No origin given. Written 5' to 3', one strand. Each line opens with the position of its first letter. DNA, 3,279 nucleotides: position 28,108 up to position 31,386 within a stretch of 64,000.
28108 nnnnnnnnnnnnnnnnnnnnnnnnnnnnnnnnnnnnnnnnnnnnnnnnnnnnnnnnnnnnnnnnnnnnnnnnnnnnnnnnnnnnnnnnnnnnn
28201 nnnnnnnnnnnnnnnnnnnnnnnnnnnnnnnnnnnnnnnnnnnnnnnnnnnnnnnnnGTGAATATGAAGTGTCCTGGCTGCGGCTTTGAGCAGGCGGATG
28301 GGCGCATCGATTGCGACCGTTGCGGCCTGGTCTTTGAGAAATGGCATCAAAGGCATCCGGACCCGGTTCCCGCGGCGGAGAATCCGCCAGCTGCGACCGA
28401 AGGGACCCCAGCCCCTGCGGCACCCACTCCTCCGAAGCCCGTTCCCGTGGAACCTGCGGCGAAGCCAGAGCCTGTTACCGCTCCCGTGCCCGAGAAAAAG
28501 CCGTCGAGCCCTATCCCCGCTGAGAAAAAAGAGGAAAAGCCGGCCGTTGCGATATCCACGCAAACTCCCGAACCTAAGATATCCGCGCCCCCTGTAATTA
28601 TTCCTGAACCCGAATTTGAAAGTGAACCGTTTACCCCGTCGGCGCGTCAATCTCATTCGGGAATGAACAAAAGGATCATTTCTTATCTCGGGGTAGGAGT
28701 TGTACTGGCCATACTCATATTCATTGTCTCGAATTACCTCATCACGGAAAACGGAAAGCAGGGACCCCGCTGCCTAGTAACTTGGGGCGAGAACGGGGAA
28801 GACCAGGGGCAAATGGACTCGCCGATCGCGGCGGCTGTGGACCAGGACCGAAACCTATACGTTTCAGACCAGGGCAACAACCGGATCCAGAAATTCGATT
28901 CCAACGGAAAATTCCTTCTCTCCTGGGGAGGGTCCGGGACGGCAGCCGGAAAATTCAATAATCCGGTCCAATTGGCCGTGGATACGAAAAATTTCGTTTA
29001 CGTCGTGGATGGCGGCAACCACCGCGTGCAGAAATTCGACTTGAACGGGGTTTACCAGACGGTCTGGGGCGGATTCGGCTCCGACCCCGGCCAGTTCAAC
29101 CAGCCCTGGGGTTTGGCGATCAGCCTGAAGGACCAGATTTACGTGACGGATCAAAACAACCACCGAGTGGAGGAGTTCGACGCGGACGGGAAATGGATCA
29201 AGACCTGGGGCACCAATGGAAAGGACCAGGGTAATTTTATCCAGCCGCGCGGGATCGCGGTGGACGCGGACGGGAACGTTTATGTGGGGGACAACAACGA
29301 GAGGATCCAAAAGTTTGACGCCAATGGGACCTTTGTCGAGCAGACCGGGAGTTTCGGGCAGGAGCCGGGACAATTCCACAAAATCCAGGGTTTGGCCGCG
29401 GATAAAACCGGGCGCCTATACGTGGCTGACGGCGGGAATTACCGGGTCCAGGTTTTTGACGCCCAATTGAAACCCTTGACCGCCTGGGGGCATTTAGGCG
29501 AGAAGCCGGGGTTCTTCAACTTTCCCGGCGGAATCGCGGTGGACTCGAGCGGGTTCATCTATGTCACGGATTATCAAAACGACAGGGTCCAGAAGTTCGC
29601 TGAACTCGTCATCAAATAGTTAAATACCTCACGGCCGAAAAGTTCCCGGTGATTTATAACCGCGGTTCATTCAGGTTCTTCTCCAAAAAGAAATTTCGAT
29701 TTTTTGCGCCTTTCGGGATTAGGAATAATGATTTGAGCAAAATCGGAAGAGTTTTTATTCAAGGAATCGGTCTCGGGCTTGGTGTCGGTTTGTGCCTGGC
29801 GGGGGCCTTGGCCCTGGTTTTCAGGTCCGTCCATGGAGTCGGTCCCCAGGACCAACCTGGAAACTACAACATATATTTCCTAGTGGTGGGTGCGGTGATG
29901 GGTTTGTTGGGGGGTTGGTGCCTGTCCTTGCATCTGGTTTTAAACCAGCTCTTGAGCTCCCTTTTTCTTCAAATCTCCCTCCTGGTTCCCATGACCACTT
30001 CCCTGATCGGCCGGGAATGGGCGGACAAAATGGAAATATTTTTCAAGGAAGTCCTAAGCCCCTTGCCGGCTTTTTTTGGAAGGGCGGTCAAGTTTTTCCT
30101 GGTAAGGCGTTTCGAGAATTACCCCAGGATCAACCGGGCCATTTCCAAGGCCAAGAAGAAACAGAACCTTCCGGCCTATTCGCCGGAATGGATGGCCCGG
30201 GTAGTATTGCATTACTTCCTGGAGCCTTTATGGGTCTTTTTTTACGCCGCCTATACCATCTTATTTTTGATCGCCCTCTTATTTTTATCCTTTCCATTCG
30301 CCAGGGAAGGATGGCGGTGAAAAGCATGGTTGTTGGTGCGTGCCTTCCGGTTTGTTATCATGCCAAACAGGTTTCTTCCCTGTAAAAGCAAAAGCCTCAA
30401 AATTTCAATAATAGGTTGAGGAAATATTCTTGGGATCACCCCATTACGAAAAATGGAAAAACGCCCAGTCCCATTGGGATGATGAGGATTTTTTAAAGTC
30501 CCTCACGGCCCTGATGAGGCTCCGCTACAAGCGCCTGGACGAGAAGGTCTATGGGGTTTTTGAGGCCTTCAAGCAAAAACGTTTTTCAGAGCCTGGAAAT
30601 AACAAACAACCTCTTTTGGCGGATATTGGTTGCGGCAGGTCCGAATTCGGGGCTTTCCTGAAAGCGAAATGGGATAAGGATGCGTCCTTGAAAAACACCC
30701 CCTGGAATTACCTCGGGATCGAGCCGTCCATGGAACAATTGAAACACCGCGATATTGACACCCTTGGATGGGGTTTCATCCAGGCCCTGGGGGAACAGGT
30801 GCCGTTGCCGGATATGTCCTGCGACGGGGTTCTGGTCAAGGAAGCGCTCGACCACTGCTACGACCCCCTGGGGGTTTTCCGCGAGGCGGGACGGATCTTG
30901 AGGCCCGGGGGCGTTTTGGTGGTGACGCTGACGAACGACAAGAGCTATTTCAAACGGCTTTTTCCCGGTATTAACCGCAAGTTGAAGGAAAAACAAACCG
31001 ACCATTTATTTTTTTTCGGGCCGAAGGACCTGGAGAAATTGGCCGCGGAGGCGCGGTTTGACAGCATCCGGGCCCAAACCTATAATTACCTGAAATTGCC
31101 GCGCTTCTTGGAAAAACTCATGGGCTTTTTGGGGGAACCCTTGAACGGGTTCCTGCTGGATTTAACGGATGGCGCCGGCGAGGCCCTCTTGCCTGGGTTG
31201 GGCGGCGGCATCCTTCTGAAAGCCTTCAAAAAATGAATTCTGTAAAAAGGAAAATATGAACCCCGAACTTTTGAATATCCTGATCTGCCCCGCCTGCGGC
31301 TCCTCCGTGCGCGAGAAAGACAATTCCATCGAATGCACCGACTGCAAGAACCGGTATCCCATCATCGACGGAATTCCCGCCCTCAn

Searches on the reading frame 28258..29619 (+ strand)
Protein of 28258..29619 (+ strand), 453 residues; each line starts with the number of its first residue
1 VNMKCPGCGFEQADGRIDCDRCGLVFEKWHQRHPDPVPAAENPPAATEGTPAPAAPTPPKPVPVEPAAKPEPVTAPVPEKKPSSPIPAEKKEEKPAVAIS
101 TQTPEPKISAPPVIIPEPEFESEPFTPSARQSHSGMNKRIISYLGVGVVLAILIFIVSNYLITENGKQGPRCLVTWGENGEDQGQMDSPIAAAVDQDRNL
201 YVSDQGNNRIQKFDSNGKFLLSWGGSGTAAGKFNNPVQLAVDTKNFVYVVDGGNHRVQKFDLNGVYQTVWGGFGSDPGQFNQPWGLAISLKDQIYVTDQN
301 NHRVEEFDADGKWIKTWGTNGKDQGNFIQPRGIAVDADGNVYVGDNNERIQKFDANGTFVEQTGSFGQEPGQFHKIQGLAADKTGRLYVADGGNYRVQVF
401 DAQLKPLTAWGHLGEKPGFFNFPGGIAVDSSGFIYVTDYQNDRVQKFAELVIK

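Call 82: search_protein_families(library=pfam, proteins=[window:28258-29619:+], max_evalue=0.001)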
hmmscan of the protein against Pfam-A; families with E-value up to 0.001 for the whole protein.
window:28258-29619:+ (453 aa): 11 families
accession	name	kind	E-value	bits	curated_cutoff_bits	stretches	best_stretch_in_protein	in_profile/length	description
PF01436.27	NHL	-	9.4e-47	155.2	20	6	420-447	1-28/28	NHL repeat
PF25021.1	TEN_NHL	-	6.6e-18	65.2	27.1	0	324-360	138-173/357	Teneurin NHL domain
PF17170.10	DUF5128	-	3.3e-13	50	22.9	2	290-363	52-128/321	6-bladed beta-propeller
PF06739.17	SBBP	-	3.6e-13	49.7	20.5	0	328-344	13-29/38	Beta-propeller repeat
PF08450.18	SGL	-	1.3e-10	41.7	26.3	0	244-317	145-220/246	SMP-30/Gluconolactonase/LRE-like region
PF22701.2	Mala_s_1-like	-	2.6e-09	37.6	27.5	1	285-403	44-159/195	Mal s 1 allergenic protein-like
PF13449.12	Phytase-like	-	3.8e-07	30.7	27.6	0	193-220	74-101/284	Esterase-like activity of phytase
PF16288.11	DUF4934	-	2.9e-05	24.6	27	0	290-360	32-101/102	Domain of unknown function (DUF4934)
PF24684.1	Vgb_lyase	-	3.7e-05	23.1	50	1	187-357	13-169/290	Virginiamycin B lyase family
PF07494.17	Reg_prop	-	0.00018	21.8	20.4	0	326-347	5-24/24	Two component regulator propeller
PF00835.24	SNAP-25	-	0.00087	19.8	25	0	302-333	3-34/56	SNAP-25 family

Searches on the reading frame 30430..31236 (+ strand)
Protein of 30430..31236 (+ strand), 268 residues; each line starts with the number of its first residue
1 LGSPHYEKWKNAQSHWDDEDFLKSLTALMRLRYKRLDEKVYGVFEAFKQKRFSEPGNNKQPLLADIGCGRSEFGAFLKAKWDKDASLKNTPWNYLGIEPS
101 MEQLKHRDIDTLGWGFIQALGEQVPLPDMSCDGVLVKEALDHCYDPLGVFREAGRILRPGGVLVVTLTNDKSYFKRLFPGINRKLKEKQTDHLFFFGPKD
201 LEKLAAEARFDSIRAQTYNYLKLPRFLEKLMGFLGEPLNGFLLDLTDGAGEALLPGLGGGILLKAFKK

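Call 82: search_protein_families(library=pfam, proteins=[window:30430-31236:+], max_evalue=0.001)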
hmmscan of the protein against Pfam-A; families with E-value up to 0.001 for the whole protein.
window:30430-31236:+ (268 aa): 6 families
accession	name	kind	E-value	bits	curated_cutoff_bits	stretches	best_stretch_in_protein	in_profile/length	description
PF08241.18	Methyltransf_11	-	5.6e-13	49.8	21.2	1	65-165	2-95/95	Methyltransferase domain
PF13489.12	Methyltransf_23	-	2.8e-09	37.3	27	1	51-210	15-159/164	Methyltransferase domain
PF13649.12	Methyltransf_25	-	3.3e-07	31.3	27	1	65-161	3-97/97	Methyltransferase domain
PF08242.18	Methyltransf_12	-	1.4e-06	29.4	30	1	65-163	2-98/98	Methyltransferase domain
PF13847.12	Methyltransf_31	-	4.9e-06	26.7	27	1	65-190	9-127/145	Methyltransferase domain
PF01209.24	Ubie_methyltran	-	0.00018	21.4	20.1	1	56-166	44-152/233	ubiE/COQ5 methyltransferase family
